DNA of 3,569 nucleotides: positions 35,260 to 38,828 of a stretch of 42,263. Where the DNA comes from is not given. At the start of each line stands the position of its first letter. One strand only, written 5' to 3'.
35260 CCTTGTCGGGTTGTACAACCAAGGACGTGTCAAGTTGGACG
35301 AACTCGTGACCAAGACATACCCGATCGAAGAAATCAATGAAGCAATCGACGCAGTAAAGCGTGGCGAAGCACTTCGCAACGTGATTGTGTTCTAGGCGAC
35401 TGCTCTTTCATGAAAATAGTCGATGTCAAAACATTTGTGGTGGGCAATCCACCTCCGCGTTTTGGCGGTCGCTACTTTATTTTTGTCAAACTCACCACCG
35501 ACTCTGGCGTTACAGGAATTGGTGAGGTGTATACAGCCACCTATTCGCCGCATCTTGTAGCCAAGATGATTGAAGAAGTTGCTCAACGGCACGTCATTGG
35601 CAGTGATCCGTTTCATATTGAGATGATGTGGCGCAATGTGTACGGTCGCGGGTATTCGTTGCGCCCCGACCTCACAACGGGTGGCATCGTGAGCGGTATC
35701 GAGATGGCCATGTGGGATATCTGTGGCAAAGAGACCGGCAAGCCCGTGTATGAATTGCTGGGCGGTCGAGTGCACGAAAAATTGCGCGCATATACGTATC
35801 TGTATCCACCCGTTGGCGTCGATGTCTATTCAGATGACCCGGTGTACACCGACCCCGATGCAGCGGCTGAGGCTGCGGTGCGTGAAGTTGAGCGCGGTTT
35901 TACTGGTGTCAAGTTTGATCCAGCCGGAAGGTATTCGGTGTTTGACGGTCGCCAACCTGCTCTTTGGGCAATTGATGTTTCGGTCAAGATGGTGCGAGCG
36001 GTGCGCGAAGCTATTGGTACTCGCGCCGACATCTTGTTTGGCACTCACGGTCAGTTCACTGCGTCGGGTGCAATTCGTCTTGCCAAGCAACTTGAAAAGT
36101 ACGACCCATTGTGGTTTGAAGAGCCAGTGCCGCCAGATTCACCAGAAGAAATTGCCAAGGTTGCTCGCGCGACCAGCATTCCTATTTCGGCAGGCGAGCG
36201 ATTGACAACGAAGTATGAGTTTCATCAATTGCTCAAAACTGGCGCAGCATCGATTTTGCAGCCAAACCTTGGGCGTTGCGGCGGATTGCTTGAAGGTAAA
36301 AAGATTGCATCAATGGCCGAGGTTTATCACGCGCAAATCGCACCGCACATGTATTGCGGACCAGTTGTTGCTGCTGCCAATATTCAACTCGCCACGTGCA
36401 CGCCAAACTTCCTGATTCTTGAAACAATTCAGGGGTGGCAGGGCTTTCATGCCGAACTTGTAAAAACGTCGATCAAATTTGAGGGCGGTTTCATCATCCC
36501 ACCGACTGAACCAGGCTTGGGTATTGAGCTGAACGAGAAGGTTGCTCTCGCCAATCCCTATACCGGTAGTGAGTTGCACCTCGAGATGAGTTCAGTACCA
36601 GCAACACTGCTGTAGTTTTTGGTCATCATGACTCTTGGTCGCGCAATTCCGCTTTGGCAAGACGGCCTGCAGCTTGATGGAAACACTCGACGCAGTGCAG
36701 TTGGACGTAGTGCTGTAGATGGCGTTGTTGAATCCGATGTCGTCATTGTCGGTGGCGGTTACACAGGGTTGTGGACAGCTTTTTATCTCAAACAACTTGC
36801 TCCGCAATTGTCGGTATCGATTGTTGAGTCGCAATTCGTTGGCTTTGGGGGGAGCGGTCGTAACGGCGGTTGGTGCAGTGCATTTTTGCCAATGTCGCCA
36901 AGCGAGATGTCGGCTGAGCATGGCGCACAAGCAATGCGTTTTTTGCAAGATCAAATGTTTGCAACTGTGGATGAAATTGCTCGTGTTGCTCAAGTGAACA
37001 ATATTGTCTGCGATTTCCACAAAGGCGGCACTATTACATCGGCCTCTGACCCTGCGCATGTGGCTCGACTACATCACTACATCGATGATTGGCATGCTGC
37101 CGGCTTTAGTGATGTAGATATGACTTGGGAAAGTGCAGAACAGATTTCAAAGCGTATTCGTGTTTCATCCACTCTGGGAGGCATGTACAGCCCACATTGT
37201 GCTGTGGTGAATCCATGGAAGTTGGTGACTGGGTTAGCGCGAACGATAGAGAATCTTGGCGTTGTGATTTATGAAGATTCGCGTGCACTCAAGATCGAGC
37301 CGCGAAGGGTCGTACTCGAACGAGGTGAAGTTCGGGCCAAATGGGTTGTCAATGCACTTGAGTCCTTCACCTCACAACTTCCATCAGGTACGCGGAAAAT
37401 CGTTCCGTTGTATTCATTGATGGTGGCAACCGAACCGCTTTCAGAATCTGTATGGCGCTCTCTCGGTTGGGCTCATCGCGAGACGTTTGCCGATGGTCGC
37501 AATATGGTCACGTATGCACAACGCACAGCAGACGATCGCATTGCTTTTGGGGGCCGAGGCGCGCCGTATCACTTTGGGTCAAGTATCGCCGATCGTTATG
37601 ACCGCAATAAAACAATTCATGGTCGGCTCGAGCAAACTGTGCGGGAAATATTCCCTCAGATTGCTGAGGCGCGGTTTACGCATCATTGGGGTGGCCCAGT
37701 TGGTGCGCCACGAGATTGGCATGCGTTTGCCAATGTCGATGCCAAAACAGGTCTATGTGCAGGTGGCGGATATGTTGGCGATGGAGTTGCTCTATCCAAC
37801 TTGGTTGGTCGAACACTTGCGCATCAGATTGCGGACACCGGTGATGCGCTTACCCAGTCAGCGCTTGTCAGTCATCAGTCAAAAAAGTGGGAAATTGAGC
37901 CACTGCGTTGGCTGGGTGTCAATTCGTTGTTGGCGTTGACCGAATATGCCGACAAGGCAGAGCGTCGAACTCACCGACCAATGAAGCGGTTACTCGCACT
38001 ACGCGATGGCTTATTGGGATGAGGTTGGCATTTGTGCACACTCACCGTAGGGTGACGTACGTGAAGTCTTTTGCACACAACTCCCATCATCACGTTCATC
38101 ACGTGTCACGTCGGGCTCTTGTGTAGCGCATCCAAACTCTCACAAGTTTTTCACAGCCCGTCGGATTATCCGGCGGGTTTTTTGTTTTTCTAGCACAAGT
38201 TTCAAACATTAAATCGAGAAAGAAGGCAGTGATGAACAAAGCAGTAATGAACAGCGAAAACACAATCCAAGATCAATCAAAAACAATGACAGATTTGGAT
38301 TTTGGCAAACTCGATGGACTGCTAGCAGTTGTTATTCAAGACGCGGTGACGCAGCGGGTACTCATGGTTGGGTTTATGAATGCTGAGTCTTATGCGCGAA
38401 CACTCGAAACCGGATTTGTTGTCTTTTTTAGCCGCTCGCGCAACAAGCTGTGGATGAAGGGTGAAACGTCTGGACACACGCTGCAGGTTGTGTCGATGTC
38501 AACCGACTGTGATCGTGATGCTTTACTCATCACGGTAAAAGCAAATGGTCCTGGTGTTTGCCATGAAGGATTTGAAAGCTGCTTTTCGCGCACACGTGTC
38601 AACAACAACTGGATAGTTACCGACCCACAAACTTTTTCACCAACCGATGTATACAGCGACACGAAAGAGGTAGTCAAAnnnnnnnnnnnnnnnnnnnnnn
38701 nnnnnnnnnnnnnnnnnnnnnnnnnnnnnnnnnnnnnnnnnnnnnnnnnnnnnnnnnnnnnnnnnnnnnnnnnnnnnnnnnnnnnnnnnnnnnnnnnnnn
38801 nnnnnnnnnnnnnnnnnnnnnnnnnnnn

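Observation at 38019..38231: Histidine leader-peptide transcription attenuator in front of an actinobacterial-type his operon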

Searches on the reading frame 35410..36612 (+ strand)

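Call 62: search_protein_families(library=pfam, proteins=[window:35410-36612:+])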
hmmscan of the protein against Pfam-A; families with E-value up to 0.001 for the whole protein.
window:35410-36612:+ (401 aa): 2 families
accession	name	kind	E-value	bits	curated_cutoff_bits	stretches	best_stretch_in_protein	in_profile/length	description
PF13378.12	MR_MLE_C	-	3.2e-63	213.8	29.4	1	153-377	3-218/219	Enolase C-terminal domain-like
PF02746.21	MR_MLE_N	-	8.2e-15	55.5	22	1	23-118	28-117/117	Mandelate racemase / muconate lactonizing enzyme, N-terminal domain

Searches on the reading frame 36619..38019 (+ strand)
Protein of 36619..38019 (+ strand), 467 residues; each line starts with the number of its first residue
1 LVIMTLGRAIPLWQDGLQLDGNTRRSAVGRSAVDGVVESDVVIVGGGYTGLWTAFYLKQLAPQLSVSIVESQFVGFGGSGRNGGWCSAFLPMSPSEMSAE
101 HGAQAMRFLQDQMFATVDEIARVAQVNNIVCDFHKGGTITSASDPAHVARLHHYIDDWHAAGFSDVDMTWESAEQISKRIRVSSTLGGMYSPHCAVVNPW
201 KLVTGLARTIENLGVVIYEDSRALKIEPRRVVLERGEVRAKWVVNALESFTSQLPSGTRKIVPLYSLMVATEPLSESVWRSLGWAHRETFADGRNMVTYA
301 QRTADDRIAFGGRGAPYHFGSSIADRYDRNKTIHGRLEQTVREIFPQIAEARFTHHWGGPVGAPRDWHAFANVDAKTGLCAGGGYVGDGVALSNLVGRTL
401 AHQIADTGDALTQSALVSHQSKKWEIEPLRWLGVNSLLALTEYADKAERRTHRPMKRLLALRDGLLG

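Call 62: search_protein_families(library=pfam, proteins=[window:36619-38019:+])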
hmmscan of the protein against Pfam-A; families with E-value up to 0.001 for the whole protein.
window:36619-38019:+ (467 aa): 2 families
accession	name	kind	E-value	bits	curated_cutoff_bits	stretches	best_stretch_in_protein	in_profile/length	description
PF01266.30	DAO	-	3.6e-52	178.5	27.9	1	40-402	1-352/353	FAD dependent oxidoreductase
PF01946.23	Thi4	-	3.8e-07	30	26.2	1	33-84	12-61/235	Thi4 family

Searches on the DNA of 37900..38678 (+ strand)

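Call 4: search_rna_families(source=window, start=37900, end=38350, threshold=evalue, max_evalue=10, show_alignments=3)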
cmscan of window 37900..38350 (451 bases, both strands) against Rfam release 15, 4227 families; matches with E-value up to 10: 5.
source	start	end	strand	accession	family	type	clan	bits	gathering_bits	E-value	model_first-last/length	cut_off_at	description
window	38119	38182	+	RF00370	sroD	Gene; sRNA;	-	18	50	0.49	1-86/86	no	sroD RNA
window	38099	38186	+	RF02837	anti-hemB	Gene; sRNA;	-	17.6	49.5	0.12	1-81/81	no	Burkholderia RNA 7 (anti-hemB)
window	38152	38327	-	RF02901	AaHKsRNA41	Gene; sRNA;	-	15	97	0.46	1-187/187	no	Aggregatibacter sRNA 41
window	38118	38182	+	RF02901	AaHKsRNA41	Gene; sRNA;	-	12.7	97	1.9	1-187/187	no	Aggregatibacter sRNA 41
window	38119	38193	+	RF00519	suhB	Gene; sRNA;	CL00108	12.7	41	6.3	1-77/77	no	Makes More Granules Regulator RNA (mmgR)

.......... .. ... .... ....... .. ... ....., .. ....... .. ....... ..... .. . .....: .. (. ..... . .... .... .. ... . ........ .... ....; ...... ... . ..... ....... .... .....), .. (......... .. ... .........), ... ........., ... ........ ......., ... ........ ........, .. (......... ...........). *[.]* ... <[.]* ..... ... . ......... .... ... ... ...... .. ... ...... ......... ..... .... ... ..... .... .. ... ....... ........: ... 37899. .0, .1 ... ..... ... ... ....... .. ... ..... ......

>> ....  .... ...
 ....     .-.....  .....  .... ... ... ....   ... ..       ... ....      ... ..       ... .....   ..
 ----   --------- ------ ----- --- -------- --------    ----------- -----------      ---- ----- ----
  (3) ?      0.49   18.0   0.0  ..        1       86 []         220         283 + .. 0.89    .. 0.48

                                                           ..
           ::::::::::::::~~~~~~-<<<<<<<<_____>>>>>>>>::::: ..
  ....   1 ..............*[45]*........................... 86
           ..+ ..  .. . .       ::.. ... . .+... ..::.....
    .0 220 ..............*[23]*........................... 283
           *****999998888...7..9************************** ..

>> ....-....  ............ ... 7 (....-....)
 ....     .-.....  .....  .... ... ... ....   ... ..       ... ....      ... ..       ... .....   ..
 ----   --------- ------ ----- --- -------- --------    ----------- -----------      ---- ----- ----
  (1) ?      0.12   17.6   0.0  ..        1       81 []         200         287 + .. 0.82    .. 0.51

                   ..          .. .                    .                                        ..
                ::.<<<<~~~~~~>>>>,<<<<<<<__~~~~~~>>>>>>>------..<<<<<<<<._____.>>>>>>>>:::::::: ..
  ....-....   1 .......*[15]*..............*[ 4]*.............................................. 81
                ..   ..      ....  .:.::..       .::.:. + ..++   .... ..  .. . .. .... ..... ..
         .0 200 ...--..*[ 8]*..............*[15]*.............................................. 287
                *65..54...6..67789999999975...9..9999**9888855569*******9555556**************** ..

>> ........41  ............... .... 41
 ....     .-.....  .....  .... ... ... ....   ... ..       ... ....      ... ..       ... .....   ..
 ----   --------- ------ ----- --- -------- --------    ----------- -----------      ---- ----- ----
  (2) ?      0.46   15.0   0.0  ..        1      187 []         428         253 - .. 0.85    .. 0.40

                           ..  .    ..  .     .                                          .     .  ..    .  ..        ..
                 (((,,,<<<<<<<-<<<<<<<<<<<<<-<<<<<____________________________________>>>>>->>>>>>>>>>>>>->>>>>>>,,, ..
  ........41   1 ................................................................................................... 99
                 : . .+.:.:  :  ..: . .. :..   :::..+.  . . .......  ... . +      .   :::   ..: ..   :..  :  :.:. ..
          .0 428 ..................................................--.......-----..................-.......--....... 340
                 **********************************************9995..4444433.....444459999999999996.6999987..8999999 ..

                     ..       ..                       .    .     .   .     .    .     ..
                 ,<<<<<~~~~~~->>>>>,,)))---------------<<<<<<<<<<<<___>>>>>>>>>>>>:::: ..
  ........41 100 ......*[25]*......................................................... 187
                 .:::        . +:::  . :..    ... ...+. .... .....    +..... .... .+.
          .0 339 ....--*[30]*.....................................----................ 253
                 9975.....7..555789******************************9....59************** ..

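Call 41: build_rna_model(alignment_id=A2)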
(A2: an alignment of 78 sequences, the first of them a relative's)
Model R1 built from alignment A2 (78 sequences, 205 columns); structure: RNAalifold consensus.
model positions 144; base pairs 7; branch points 0; effective number of sequences 11.55; information 0.59 bits per position. Calibrated on 0.2 Mb of random sequence (short: E-values are rough).
structure used (alignment columns):
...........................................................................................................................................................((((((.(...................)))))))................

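Call 42: search_with_rna_model(model_id=R1, source=window, max_evalue=10, filters=off, show_alignments=2)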
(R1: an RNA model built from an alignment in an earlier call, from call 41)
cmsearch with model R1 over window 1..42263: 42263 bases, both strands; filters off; matches with E-value up to 10: 25.
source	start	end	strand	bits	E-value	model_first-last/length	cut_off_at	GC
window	38061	38187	+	36.2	1.3e-07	1-144/144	no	0.49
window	16937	16988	-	10.6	0.14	1-144/144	no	0.52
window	6912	7002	+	10.5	0.14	40-144/144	no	0.49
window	13545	13577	-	7.3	0.83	1-144/144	no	0.55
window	5367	5393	-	7.1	0.92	1-144/144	no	0.59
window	20818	20842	+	5.4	2.2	1-144/144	no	0.44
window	33163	33181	-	5.2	2.5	113-131/144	no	0.79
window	27385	27431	-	5.2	2.6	1-144/144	no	0.57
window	16108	16158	-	5.1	2.6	1-144/144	no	0.53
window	26112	26138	-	4.9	3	1-144/144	no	0.52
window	6434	6541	-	4.5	3.7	1-144/144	no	0.58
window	29565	29609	+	4.3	4.1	1-144/144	no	0.51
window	28713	28744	-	3.9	5.1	1-144/144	no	0.5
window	21876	21905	-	3.9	5.2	1-144/144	no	0.6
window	38157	38177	-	3.6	5.9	110-134/144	no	0.71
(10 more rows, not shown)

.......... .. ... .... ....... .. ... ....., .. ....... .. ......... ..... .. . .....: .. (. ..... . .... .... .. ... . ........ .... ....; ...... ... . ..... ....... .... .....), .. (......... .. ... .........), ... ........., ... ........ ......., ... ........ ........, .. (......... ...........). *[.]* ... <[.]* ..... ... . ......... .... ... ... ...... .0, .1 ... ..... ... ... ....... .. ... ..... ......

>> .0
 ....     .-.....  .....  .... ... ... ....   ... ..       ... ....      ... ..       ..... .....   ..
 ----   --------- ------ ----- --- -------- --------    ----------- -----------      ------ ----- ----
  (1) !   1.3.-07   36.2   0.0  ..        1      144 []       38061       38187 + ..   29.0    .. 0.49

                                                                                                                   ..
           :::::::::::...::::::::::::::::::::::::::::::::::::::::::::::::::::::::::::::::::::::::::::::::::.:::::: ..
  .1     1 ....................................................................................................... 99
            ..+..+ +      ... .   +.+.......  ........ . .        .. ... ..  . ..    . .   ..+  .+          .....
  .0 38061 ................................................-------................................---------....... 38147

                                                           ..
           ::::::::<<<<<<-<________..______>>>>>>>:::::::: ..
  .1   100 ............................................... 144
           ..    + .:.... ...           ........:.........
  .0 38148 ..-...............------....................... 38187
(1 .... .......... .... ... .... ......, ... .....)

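Call 48: search_rna_families(sources=[L003, L007, L013, L020, L021, L026, L039, L046, L050, L063, L087, L108, L121, L131, L044, L051, L068], threshold=gathering)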
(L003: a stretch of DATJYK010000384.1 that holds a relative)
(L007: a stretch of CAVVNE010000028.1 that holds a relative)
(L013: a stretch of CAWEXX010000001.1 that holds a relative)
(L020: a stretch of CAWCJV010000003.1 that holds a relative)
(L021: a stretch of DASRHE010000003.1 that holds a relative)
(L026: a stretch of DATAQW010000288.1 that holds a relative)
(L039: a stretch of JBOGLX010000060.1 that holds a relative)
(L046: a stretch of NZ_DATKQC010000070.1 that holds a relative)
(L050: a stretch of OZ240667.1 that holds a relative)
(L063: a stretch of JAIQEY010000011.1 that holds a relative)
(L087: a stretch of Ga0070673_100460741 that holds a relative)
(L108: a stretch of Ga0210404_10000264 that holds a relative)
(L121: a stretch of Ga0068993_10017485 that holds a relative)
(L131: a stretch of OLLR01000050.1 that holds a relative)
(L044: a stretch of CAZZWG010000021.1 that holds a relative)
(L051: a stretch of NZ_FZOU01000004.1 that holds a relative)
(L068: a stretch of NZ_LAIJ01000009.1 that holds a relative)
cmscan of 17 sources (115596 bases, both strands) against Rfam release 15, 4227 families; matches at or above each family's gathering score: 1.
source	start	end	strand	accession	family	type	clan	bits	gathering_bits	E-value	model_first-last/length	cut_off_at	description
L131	1983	2171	-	RF00174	Cobalamin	Cis-reg; riboswitch;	CL00101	101.7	31.5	4.9e-24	1-189/189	no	Cobalamin riboswitch aptamer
